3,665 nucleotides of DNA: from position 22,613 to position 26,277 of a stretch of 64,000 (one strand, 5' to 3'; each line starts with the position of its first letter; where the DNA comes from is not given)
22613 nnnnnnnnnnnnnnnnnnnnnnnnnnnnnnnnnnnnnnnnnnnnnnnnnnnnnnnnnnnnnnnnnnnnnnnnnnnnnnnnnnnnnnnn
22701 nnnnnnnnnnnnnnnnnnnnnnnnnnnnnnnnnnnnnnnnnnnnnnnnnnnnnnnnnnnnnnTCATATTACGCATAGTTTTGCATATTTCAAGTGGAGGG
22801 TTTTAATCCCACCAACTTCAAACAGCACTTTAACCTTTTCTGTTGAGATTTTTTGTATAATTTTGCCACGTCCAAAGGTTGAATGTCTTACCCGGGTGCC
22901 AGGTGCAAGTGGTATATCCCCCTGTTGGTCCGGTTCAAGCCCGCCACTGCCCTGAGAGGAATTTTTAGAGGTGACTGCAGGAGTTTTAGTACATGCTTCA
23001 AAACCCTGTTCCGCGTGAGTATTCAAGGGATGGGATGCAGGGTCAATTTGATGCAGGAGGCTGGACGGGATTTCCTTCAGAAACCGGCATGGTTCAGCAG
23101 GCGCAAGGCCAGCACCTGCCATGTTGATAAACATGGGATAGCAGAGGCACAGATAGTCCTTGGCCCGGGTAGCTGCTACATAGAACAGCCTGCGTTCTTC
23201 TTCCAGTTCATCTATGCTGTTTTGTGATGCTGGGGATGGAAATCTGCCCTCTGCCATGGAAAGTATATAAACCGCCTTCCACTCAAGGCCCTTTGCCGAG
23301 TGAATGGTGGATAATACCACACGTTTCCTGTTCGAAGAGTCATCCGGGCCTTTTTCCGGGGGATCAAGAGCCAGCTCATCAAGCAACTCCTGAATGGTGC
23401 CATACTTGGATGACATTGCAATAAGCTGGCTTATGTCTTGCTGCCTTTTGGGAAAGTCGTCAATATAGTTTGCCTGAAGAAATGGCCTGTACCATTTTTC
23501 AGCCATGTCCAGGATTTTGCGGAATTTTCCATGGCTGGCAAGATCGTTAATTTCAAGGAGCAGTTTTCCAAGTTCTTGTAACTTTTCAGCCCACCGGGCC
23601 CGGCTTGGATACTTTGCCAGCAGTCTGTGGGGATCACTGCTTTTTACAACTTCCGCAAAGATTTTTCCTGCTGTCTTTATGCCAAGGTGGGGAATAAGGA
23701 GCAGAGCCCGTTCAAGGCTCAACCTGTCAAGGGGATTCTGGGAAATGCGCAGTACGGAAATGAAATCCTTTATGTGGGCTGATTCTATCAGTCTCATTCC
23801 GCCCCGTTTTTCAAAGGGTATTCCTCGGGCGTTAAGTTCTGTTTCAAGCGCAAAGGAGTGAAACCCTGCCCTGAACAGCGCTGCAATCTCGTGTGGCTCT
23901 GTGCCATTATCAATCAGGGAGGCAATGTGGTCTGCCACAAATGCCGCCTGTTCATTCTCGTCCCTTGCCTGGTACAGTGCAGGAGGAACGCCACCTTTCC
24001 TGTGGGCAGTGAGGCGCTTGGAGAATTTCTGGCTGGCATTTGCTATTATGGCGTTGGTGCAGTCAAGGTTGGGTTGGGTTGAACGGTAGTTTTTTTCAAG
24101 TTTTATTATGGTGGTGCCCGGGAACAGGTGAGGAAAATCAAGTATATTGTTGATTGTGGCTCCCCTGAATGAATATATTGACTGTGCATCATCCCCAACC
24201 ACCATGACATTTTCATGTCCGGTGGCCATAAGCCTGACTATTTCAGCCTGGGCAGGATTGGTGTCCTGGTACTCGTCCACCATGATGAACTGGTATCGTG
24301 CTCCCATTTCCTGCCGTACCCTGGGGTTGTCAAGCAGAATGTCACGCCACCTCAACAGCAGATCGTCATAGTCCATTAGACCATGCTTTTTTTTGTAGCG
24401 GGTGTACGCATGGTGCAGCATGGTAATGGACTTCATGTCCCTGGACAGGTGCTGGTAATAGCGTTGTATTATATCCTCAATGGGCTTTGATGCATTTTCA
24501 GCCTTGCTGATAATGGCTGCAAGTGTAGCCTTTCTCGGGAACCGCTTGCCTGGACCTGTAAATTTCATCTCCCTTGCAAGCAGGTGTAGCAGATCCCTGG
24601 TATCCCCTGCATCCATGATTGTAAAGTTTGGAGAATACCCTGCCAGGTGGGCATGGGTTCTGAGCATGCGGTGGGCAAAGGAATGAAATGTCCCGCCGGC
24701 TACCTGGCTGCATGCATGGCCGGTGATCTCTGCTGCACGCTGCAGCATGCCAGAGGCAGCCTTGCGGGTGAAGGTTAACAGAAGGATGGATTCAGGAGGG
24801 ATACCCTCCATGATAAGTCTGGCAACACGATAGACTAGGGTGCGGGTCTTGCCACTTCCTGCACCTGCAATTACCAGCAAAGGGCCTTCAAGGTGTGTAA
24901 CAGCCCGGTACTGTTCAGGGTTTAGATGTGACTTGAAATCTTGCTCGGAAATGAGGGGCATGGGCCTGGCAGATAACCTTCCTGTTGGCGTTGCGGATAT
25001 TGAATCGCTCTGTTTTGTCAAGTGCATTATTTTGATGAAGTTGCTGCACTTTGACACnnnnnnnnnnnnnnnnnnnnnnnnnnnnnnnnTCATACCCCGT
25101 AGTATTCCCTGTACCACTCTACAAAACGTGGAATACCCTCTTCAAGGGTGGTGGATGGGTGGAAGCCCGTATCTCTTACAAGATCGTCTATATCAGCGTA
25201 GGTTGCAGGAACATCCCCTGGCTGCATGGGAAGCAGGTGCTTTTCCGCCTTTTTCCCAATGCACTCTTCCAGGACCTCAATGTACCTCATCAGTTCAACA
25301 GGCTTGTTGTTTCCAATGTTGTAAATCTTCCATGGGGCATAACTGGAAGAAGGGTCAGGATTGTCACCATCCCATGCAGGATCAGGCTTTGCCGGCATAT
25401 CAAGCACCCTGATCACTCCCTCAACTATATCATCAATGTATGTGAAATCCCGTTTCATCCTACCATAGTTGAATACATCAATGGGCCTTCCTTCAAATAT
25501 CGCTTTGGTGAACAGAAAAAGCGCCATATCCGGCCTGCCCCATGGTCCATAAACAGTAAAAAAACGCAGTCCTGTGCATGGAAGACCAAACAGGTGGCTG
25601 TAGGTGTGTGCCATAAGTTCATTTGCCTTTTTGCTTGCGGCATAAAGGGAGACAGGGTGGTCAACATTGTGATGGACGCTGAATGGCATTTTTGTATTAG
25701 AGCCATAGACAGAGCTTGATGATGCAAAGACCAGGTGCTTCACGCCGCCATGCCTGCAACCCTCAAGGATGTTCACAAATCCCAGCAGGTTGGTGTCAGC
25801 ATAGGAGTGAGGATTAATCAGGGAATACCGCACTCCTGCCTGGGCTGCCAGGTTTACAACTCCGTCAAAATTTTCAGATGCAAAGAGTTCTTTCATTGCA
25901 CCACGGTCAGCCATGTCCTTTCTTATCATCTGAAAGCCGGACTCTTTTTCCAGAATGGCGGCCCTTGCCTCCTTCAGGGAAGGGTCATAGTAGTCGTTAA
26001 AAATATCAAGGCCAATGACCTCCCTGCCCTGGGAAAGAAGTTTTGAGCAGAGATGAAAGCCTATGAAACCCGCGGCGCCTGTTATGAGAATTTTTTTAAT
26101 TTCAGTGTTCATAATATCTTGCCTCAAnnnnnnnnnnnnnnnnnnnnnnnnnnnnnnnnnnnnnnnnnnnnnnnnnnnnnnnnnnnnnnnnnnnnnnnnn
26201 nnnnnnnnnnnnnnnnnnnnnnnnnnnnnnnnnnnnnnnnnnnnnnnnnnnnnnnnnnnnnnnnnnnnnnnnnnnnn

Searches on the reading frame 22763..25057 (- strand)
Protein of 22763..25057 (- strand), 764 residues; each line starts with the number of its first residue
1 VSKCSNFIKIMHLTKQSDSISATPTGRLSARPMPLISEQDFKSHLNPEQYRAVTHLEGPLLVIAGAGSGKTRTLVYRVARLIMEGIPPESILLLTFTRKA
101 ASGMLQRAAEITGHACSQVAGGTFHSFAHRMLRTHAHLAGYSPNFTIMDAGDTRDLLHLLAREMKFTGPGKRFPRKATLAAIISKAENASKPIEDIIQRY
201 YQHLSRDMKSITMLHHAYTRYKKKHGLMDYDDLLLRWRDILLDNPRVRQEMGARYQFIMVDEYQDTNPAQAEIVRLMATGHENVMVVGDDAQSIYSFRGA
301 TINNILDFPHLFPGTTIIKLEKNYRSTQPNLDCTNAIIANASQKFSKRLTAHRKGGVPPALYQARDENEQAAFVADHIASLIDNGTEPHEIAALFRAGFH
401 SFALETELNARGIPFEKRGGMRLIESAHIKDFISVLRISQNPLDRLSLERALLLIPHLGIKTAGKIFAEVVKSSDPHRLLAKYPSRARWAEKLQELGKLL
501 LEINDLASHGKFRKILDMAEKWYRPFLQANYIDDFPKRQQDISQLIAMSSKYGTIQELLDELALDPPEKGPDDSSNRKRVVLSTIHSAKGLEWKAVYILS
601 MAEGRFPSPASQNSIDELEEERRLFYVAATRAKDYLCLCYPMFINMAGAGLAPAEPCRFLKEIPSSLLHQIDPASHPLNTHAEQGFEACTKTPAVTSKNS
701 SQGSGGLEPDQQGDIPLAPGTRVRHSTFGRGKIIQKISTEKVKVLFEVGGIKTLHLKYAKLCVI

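Call 8: search_protein_families(library=ncbifam, proteins=[window:22763-25057:-], max_evalue=0.00001)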
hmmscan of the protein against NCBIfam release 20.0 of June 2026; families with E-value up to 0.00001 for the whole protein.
window:22763-25057:- (764 aa): 15 families
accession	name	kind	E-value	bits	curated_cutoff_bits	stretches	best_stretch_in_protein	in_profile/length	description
TIGR01073.1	pcrA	equivalog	1.6e-136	456.6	911.2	1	43-760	3-723/725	DNA helicase PcrA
NF008743.0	PRK11773.1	equivalog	1.7e-131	439.9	965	1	43-762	8-718/720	DNA helicase II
TIGR01075.1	uvrD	equivalog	3.8e-126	422.1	1144.45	1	43-761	3-714/715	DNA helicase II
TIGR01074.1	rep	equivalog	9.9e-104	347.9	951.45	1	45-669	2-639/668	DNA helicase Rep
NF008172.0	PRK10919.1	equivalog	6.8e-76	255.9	1168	2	44-447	2-401/673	DNA helicase Rep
NF008276.0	PRK11054.1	equivalog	8.2e-46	156.8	543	3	185-355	366-533/684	DNA helicase IV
TIGR02785.1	addA_Gpos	equivalog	1.1e-39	136.1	707.65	2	193-338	323-480/1234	helicase-exonuclease AddAB subunit AddA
TIGR02784.1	addA_alphas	equivalog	3e-38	131.8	860.75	2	208-340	341-495/1138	double-strand break repair helicase AddA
TIGR00609.1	recB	equivalog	6e-36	124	696.05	1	208-346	323-463/1175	exodeoxyribonuclease V subunit beta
NF010485.0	PRK13909.1-2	equivalog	2.2e-33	115.6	650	2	197-599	266-630/909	RecB-like helicase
NF010487.0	PRK13909.1-4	equivalog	1.2e-26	93.2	759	2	208-433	278-520/924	RecB-like helicase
NF041464.1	HelD_BACSU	equivalog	2.6e-15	55.4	419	1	254-387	546-674/779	RNA polymerase recycling motor HelD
NF008128.0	PRK10876.1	equivalog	1.5e-13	49.4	1697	1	209-345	330-468/1181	exodeoxyribonuclease V subunit beta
NF010484.0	PRK13909.1-1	equivalog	6.1e-10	37.5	1074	0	63-108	11-56/945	RecB-like helicase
NF010486.0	PRK13909.1-3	equivalog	4.5e-09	34.9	1109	0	58-111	6-59/921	RecB-like helicase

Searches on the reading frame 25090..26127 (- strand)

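Call 8: search_protein_families(library=ncbifam, proteins=[window:25090-26127:-], max_evalue=0.00001)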
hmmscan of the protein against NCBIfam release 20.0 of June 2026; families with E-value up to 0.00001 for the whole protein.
window:25090-26127:- (345 aa): 24 families
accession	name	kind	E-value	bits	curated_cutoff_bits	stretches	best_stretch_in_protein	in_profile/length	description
TIGR01179.1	galE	equivalog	2.1e-41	141.9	262.3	2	12-194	1-178/332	UDP-glucose 4-epimerase GalE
TIGR01181.1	dTDP_gluc_dehyt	equivalog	6.1e-39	134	365.1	1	12-243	1-232/321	dTDP-glucose 4,6-dehydratase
TIGR04180.1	EDH_00030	hypoth_equivalog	8.3e-37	126.8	475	1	13-244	1-227/297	NAD-dependent 4,6-dehydratase LegB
NF011728.1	PRK15181.1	equivalog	9.1e-32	110.4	760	1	10-237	15-244/348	Vi polysaccharide biosynthesis UDP-N-acetylglucosaminuronic acid C-4 epimerase TviC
NF007956.0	PRK10675.1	subfamily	6.5e-28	97.8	394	1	12-170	2-157/338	UDP-glucose 4-epimerase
TIGR02197.1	heptose_epim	equivalog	9.4e-26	90.7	274.6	1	13-245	1-233/316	ADP-glyceromanno-heptose 6-epimerase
NF007490.0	PRK10084.1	subfamily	9.7e-22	77.4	649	1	12-241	2-246/361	dTDP-glucose 4,6-dehydratase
NF007582.0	PRK10217.1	equivalog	2.3e-20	73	698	1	10-240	1-238/355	dTDP-glucose 4,6-dehydratase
TIGR02622.1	CDP_4_6_dhtase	equivalog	3.2e-19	69.3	278.45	1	11-180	5-172/352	CDP-glucose 4,6-dehydratase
NF042422.1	oxyalk_red_OleD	equivalog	5.2e-19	68.8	580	1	12-245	2-218/329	2-alkyl-3-oxoalkanoate reductase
NF008872.0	PRK11908.1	equivalog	1.2e-16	60.7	294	1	11-341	2-337/349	bifunctional UDP-4-keto-pentose/UDP-xylose synthase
NF042423.1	oxyalk_red_Shew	equivalog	5.3e-16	58.6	580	1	6-195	4-177/331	2-alkyl-3-oxoalkanoate reductase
NF043036.1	ErythonDh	equivalog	2.1e-15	56.8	325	1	12-210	2-197/321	D-erythronate dehydrogenase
NF047922.1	GDPFucSynFcl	equivalog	8.3e-13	48.4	500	1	70-340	37-302/308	GDP-L-fucose synthase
TIGR01472.1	gmd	equivalog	2.7e-12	46.6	415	1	11-186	1-180/342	GDP-mannose 4,6-dehydratase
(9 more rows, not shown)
